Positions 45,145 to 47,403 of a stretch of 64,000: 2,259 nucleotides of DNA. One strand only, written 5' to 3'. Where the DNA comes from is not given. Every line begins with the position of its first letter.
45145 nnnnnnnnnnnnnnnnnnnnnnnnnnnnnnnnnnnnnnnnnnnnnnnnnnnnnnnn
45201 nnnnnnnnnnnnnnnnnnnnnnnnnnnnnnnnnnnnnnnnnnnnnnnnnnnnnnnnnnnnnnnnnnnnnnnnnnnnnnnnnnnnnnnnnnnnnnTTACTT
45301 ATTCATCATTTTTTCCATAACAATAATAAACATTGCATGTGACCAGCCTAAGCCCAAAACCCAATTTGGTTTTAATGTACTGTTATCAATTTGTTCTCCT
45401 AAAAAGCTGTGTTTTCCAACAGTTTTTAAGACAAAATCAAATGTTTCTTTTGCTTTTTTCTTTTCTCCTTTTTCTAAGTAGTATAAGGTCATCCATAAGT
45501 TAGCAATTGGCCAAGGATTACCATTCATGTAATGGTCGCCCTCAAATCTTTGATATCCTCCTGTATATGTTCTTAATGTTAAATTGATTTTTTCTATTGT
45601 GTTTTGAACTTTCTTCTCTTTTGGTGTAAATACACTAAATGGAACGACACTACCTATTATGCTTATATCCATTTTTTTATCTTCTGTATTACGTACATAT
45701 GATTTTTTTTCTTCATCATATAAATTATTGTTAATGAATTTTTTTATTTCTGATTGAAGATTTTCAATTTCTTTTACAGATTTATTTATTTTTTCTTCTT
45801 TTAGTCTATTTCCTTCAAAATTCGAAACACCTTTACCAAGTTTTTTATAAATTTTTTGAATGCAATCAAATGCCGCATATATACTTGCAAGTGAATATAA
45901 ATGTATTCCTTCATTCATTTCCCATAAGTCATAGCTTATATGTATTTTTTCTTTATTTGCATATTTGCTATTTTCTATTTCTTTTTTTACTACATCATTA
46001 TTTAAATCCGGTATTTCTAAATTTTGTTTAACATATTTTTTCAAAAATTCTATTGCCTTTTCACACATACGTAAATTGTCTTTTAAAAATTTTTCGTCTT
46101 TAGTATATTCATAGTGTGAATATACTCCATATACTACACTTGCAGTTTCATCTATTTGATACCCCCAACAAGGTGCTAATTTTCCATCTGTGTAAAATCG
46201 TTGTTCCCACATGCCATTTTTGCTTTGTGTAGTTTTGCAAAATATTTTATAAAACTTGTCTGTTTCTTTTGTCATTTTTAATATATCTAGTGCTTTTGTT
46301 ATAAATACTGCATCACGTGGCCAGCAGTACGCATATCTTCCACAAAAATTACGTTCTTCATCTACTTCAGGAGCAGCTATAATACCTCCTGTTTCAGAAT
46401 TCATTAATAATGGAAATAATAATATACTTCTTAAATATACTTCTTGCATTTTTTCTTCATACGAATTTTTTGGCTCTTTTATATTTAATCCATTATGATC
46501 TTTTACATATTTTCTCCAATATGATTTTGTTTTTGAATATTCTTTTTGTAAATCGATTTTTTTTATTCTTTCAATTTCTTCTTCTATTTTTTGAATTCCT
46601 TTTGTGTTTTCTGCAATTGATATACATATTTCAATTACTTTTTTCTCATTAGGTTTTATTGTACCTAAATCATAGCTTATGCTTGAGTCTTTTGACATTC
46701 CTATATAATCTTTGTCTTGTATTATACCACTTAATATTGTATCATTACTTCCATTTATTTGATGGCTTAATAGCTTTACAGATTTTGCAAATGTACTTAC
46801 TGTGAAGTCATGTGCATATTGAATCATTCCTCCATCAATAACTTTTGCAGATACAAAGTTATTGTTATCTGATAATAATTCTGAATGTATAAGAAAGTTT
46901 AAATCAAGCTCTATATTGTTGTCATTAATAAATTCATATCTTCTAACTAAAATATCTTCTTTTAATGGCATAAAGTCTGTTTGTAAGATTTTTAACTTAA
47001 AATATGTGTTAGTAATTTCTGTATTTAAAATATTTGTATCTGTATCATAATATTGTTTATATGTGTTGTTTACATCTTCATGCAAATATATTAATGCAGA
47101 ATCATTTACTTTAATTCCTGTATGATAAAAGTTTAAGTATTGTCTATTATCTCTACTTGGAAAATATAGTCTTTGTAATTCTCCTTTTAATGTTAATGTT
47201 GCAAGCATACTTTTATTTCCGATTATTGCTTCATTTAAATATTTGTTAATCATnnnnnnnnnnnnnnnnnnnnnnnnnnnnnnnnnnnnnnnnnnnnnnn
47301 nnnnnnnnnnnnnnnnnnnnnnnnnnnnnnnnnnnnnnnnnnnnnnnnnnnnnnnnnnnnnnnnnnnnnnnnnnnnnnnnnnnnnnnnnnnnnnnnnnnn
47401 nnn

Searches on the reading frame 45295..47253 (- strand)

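Call 60: search_protein_families(library=pfam, proteins=[window:45295-47253:-], max_evalue=0.00001)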
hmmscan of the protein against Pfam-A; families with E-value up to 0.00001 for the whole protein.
window:45295-47253:- (652 aa): 1 family
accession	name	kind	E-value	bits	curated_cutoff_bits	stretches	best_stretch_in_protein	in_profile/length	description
PF00723.27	Glyco_hydro_15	-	7.4e-19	68.4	22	1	270-596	4-338/427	Glycosyl hydrolases family 15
